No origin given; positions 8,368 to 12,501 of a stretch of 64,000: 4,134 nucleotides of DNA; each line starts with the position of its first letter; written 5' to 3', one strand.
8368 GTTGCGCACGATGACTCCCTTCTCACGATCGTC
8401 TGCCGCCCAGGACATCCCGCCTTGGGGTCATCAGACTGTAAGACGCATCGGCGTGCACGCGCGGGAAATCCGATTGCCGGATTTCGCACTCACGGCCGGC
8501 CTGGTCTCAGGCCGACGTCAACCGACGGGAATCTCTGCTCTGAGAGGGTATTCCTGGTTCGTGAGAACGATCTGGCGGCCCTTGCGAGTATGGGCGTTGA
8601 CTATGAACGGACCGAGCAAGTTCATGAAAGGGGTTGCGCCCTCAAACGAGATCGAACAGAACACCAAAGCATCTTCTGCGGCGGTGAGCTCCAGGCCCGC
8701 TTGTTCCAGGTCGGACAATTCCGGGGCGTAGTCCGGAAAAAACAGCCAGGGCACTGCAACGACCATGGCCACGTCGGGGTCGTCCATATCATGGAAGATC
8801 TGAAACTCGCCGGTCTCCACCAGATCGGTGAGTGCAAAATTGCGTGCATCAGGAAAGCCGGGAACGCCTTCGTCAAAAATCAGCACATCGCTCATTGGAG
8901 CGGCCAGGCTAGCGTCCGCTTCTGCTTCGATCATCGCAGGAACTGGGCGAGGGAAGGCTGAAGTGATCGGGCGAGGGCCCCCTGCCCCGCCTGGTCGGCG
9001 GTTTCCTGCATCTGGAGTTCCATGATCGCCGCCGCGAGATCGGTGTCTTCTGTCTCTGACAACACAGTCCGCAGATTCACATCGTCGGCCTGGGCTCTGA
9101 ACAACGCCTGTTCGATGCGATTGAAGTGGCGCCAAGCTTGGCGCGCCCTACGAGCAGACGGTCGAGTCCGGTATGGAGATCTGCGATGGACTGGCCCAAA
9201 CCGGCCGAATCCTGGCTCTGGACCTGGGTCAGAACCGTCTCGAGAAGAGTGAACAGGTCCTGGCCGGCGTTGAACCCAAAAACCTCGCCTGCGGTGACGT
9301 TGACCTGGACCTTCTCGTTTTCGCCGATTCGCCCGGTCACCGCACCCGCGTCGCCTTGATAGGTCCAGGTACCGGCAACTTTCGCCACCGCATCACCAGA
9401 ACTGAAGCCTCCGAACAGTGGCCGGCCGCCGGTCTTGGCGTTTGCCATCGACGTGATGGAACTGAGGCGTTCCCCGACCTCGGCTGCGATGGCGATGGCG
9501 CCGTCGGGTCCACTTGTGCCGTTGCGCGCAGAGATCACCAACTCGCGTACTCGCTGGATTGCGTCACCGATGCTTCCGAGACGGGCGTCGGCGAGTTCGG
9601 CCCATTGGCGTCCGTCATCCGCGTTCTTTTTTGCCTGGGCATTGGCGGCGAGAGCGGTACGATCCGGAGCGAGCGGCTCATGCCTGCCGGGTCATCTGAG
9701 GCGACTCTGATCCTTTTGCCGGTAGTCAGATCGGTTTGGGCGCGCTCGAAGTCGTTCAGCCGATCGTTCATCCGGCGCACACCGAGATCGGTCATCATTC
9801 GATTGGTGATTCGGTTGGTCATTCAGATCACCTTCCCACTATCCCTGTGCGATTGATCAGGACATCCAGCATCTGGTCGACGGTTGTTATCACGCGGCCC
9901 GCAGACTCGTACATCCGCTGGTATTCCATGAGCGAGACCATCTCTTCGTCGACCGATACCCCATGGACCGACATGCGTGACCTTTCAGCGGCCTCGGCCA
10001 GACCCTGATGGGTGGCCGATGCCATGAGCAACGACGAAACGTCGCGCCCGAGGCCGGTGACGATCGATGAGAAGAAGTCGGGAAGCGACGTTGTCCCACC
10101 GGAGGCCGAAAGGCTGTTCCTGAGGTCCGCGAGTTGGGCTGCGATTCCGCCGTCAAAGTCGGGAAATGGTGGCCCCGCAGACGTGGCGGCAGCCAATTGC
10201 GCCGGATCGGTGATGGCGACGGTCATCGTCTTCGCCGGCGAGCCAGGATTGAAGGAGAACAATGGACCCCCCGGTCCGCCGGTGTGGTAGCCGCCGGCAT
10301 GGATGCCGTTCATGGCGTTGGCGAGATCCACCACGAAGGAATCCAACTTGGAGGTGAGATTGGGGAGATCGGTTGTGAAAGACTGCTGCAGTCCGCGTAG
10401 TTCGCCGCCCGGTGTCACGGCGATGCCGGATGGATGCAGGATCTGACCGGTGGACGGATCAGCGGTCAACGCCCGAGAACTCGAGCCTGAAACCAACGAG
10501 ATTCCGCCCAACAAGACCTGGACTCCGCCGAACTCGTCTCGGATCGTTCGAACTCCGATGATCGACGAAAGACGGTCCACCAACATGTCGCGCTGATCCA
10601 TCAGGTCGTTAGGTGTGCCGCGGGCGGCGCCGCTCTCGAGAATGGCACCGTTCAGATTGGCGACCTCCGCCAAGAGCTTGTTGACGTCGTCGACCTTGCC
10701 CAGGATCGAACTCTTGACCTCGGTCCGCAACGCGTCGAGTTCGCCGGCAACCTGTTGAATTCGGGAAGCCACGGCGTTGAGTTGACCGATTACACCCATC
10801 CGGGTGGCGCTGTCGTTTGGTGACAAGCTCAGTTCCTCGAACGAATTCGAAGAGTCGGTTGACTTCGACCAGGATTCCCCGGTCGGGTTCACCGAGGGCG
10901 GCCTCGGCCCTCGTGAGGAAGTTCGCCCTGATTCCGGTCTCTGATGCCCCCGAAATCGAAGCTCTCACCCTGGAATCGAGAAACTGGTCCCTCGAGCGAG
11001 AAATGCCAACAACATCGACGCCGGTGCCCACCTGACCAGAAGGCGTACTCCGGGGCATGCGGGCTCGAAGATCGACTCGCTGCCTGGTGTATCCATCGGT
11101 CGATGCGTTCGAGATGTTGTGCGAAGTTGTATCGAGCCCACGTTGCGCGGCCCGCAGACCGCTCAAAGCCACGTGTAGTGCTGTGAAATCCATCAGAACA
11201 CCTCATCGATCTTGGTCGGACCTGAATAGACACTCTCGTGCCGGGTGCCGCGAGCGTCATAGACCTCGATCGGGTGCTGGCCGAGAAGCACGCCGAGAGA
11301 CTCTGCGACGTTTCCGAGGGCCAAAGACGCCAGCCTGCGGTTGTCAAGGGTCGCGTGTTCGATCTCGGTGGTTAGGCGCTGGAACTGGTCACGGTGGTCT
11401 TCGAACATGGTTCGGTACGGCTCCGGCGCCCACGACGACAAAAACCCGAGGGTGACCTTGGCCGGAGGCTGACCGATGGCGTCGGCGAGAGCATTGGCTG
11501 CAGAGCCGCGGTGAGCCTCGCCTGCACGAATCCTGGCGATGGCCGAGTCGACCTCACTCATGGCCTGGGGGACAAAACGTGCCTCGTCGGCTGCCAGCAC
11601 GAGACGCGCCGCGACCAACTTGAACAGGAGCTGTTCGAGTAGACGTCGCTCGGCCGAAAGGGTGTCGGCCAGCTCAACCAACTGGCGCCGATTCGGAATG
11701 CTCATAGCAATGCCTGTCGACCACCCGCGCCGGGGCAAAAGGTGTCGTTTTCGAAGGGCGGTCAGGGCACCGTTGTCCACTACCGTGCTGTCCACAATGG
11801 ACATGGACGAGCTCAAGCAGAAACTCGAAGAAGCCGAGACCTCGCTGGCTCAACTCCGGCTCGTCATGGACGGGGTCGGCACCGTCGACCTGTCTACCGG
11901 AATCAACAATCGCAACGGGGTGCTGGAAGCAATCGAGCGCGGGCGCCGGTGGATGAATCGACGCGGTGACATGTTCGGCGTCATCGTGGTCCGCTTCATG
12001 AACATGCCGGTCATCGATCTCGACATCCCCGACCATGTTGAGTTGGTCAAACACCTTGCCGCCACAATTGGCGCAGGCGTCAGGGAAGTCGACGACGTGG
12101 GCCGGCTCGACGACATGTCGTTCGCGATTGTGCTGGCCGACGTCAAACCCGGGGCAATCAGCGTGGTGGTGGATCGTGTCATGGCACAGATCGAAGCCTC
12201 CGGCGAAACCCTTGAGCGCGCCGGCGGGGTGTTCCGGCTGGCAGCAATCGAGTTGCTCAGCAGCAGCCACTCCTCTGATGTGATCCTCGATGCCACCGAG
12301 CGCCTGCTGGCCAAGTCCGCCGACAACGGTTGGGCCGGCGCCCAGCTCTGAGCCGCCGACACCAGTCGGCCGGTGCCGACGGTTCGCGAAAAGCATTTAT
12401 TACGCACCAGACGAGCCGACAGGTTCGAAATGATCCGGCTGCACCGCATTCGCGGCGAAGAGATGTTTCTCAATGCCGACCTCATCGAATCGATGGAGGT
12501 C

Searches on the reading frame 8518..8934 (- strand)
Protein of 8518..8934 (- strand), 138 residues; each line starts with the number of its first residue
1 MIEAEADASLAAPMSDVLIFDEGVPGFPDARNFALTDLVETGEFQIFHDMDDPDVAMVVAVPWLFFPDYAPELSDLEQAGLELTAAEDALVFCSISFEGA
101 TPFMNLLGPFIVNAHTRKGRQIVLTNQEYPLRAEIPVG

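Call 11: find_homologous_proteins(query=window:8518-8934:-)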
Query window:8518-8934:- (138 aa): 381 proteins with E <= 0.001 among 413 candidates; the best 120 are listed.
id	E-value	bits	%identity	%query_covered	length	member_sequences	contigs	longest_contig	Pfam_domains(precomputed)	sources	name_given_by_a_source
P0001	2.0e-85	302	100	100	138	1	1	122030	PF02623.22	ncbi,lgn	-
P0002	3.1e-72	259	80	99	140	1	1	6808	PF02623.22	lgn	-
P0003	2.1e-56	208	67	96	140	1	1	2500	PF02623.22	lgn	-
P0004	1.4e-54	202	67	93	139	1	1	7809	PF02623.22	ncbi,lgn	-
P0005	2.4e-53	198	65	95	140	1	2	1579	PF02623.22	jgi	jgi:flagellar assembly factor FliW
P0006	2.7e-53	198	68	92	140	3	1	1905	PF02623.22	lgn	-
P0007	2.9e-52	194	65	95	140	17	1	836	PF02623.22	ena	-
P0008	1.5e-47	179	60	92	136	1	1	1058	PF02623.22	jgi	jgi:flagellar assembly factor FliW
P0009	1.8e-47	179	62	93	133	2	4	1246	PF02623.22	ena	-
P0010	4.8e-47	177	61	91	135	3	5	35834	PF02623.22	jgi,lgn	jgi:flagellar assembly factor FliW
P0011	6.7e-47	177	61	91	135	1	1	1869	PF02623.22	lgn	-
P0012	1.2e-46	176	61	89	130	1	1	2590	PF02623.22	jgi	jgi:flagellar assembly factor FliW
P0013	1.3e-46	176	62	88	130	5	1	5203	PF02623.22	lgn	-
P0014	1.5e-46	176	62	88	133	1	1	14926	PF02623.22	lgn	-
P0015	3.1e-46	175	62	88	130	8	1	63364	PF02623.22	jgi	jgi:flagellar assembly factor FliW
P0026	6.6e-45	170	60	88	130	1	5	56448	PF02623.22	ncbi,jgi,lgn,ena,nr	ncbi:MAG: flagellar assembly protein FliW [Acidimicrobiia bacterium]|nr:flagellar assembly protein F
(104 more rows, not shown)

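Call 12: find_encoding_contigs(protein=P0002, flank=10000, max_places=2)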
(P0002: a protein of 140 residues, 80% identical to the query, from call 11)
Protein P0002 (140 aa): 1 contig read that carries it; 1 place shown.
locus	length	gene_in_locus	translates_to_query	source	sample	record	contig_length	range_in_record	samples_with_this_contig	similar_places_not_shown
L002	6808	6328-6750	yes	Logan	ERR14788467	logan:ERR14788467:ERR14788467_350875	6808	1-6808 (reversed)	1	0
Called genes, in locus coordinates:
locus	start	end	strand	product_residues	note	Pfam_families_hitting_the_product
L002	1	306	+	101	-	?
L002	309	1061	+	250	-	PF03309:Pan_kinase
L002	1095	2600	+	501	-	PF01336:tRNA_anti-codon, PF00152:tRNA-synt_2, PF01409:tRNA-synt_2d (faint)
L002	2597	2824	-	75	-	PF06289:FlbD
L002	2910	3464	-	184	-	-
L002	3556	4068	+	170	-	PF05130:FlgN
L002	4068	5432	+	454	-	PF00460:Flg_bb_rod (weak), PF22638:FlgK_D1, PF06429:Flg_bbr_C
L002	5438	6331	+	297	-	PF00669:Flagellin_N, PF00700:Flagellin_C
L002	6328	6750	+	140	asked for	PF02623:FliW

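Call 13: find_encoding_contigs(protein=P0004, flank=10000, max_places=2)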
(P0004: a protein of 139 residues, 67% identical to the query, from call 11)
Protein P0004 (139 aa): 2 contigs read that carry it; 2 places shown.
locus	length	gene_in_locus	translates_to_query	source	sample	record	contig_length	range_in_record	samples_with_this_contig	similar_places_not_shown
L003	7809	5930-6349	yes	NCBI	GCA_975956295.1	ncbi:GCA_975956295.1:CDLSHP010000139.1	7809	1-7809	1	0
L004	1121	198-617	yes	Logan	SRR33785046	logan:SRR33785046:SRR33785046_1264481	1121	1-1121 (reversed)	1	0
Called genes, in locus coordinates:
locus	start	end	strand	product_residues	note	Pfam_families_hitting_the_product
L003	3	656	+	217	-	?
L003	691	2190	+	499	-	PF01336:tRNA_anti-codon, PF00152:tRNA-synt_2, PF01409:tRNA-synt_2d (faint)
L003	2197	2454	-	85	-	PF06289:FlbD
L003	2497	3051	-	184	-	-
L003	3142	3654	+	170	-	PF05130:FlgN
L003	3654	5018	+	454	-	PF00460:Flg_bb_rod (weak), PF22638:FlgK_D1, PF06429:Flg_bbr_C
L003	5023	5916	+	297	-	PF00669:Flagellin_N, PF00700:Flagellin_C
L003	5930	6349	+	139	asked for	PF02623:FliW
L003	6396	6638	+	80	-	PF02599:CsrA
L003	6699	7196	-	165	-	-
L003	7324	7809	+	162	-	?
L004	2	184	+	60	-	?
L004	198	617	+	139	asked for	PF02623:FliW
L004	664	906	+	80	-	PF02599:CsrA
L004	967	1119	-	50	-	?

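Call 14: find_encoding_contigs(protein=P0026, flank=10000, max_places=2)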
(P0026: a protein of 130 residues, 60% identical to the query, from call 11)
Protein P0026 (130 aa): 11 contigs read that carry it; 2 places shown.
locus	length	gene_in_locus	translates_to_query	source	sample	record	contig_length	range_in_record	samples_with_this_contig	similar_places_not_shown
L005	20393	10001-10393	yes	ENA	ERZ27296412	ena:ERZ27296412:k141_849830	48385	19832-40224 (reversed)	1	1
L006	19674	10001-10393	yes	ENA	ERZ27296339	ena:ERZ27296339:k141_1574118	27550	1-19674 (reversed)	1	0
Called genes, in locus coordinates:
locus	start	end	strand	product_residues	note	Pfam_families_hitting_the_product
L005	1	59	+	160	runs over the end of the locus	-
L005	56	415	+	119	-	PF02152:FolB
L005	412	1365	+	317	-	PF01288:HPPK, PF04191:PEMT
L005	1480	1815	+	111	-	-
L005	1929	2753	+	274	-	PF10727:Rossmann-like, PF10728:DUF2520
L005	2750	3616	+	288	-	PF02569:Pantoate_ligase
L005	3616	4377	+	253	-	PF03309:Pan_kinase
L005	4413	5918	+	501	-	PF01336:tRNA_anti-codon, PF00152:tRNA-synt_2, PF01409:tRNA-synt_2d (faint)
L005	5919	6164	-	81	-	PF06289:FlbD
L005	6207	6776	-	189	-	-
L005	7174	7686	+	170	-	PF05130:FlgN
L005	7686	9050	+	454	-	PF00460:Flg_bb_rod, PF22638:FlgK_D1, PF06429:Flg_bbr_C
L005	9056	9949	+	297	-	PF00669:Flagellin_N, PF00700:Flagellin_C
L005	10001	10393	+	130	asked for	PF02623:FliW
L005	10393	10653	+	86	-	PF02599:CsrA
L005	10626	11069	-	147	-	-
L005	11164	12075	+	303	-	PF04542:Sigma70_r2 (weak), PF04539:Sigma70_r3 (weak), PF08281:Sigma70_r4_2 (faint), PF04545:Sigma70_r4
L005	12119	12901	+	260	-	PF08668:HDOD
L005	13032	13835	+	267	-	PF08668:HDOD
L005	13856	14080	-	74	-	-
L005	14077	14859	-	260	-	-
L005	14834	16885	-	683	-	PF00771:FHIPEP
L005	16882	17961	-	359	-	PF01312:Bac_export_2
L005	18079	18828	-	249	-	PF23023:Anti-Pycsar_Apyc1 (weak), PF13483:Lactamase_B_3 (faint), PF12706:Lactamase_B_2, PF00753:Lactamase_B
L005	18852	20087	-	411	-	PF00817:IMS, PF11798:IMS_HHH (weak), PF11799:IMS_C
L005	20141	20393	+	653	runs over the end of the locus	PF02129:Peptidase_S15, PF05448:AXE1 (faint), PF00326:Peptidase_S9 (faint), PF00561:Abhydrolase_1, PF12146:Hydrolase_4 (weak), PF08530:PepX_C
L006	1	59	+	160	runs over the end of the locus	-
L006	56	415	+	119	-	PF02152:FolB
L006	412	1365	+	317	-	PF01288:HPPK, PF04191:PEMT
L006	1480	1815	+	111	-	-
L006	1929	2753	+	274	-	PF10727:Rossmann-like, PF10728:DUF2520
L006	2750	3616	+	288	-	PF02569:Pantoate_ligase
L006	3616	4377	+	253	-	PF03309:Pan_kinase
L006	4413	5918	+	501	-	PF01336:tRNA_anti-codon, PF00152:tRNA-synt_2, PF01409:tRNA-synt_2d (faint)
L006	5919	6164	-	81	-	PF06289:FlbD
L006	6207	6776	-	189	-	-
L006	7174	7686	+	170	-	PF05130:FlgN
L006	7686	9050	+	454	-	PF00460:Flg_bb_rod, PF22638:FlgK_D1, PF06429:Flg_bbr_C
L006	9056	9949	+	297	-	PF00669:Flagellin_N, PF00700:Flagellin_C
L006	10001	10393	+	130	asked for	PF02623:FliW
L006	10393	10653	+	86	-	PF02599:CsrA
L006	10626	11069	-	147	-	-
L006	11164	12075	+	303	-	PF04542:Sigma70_r2 (weak), PF04539:Sigma70_r3 (weak), PF08281:Sigma70_r4_2 (faint), PF04545:Sigma70_r4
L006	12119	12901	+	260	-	PF08668:HDOD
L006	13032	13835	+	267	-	PF08668:HDOD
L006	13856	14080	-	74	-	-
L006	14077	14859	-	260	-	-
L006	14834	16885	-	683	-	PF00771:FHIPEP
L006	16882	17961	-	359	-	PF01312:Bac_export_2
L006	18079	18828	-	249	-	PF23023:Anti-Pycsar_Apyc1 (weak), PF13483:Lactamase_B_3 (faint), PF12706:Lactamase_B_2, PF00753:Lactamase_B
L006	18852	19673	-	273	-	?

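Call 101: search_protein_families(library=ncbifam, proteins=[window:8518-8934:-], max_evalue=0.01)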
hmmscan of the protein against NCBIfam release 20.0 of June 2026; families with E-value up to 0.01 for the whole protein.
window:8518-8934:- (138 aa): 8 families
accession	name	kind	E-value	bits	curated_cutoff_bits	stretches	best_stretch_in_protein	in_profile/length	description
NF009793.2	PRK13285.1-1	equivalog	1.1e-28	99.5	130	1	15-134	8-130/132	flagellar assembly protein FliW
NF009799.0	PRK13285.2-2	equivalog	6.6e-23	81.1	165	1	14-137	15-139/150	flagellar assembly protein FliW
NF009798.0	PRK13285.2-1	equivalog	1.2e-17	64.2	208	1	15-133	16-137/159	flagellar assembly protein FliW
NF009800.0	PRK13285.2-3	equivalog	1.7e-17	63.6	226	1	16-130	17-132/149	flagellar assembly protein FliW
NF009801.0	PRK13285.2-4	equivalog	8e-14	51.4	223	1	16-132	17-134/152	flagellar assembly protein FliW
NF009792.0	PRK13284.1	equivalog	2.5e-12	46.9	171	1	16-126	17-135/146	flagellar assembly protein FliW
NF009791.1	PRK13283.1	equivalog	2.7e-06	27.6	169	1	24-130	9-115/129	flagellar assembly protein FliW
NF009790.1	PRK13282.1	equivalog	7.1e-05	22.9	135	1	26-130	11-114/128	flagellar assembly protein FliW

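Call 103: search_solved_structures(query=window:8518-8934:-, max_evalue=0.001, show_alignments=2)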
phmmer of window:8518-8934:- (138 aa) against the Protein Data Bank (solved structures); distinct sequences matched with E-value up to 0.001: 3.
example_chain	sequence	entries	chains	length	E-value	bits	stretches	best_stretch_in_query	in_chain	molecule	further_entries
5dmb_A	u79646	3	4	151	9.9e-17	64.5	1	15-132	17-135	Flagellar assembly factor FliW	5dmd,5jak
2aj7_A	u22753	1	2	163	6.1e-14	55.4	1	3-130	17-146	hypothetical protein BH3618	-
9p4g_A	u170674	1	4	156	0.00023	24.4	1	24-130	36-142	Flagellar assembly factor FliW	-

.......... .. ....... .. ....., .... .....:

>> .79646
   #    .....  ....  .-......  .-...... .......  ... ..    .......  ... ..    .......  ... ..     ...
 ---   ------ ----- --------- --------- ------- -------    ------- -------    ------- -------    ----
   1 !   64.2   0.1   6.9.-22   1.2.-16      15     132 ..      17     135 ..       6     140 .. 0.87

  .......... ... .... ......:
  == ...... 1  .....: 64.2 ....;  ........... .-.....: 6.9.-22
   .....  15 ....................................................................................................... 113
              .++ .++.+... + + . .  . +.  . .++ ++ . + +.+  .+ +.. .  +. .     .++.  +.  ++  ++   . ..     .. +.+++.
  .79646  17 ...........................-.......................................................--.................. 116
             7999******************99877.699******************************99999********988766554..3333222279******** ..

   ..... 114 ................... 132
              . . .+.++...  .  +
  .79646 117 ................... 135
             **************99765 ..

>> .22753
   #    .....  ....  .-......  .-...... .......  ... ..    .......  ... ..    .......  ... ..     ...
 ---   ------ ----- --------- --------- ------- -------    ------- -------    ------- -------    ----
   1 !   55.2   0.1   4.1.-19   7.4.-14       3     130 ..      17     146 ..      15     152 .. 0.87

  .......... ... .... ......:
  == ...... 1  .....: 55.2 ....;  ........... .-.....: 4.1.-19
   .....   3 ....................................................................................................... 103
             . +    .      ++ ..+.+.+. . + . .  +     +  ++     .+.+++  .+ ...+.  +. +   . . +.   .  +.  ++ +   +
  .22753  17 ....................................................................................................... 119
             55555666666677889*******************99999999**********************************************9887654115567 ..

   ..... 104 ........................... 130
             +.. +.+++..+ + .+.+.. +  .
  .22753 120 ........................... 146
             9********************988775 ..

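Call 104: find_encoding_contigs(protein=P0003, flank=5000, max_places=2)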
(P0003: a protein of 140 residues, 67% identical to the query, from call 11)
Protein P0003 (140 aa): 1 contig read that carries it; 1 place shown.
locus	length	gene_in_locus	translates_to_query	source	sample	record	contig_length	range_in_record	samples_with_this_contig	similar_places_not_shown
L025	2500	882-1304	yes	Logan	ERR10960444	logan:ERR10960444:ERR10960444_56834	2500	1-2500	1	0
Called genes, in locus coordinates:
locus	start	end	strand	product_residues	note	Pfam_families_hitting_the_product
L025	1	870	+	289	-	?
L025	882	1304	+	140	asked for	PF02623:FliW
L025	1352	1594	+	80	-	PF02599:CsrA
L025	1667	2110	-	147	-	-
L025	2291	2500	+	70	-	?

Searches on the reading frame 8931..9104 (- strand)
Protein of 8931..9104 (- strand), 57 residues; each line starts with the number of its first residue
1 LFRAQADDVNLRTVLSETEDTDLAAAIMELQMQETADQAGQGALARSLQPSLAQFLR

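Call 3: search_protein_families(library=pfam, proteins=[window:8931-9104:-], max_evalue=0.01)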
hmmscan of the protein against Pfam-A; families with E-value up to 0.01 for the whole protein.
window:8931-9104:- (57 aa): 1 family
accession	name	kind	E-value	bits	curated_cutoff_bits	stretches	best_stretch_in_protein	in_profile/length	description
PF00700.27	Flagellin_C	-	0.0061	17.3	23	1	6-55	34-85/86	Bacterial flagellin C-terminal helical region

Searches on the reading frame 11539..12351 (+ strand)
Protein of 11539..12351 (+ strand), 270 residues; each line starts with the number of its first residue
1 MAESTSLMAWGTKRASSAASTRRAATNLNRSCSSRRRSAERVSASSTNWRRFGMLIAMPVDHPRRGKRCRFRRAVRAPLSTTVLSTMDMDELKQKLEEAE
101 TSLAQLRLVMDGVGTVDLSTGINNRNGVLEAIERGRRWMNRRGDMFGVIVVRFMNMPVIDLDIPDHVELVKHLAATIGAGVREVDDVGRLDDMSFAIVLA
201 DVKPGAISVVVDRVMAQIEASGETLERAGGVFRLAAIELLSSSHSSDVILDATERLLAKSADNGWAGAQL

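Call 41: search_protein_families(library=pfam, proteins=[window:11539-12351:+], max_evalue=0.01)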
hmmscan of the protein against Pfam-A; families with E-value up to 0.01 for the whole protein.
window:11539-12351:+ (270 aa): 1 family
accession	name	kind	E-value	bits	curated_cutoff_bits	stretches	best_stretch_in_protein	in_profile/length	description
PF00990.26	GGDEF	-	0.00042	20.5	23.8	1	116-221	3-110/161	Diguanylate cyclase, GGDEF domain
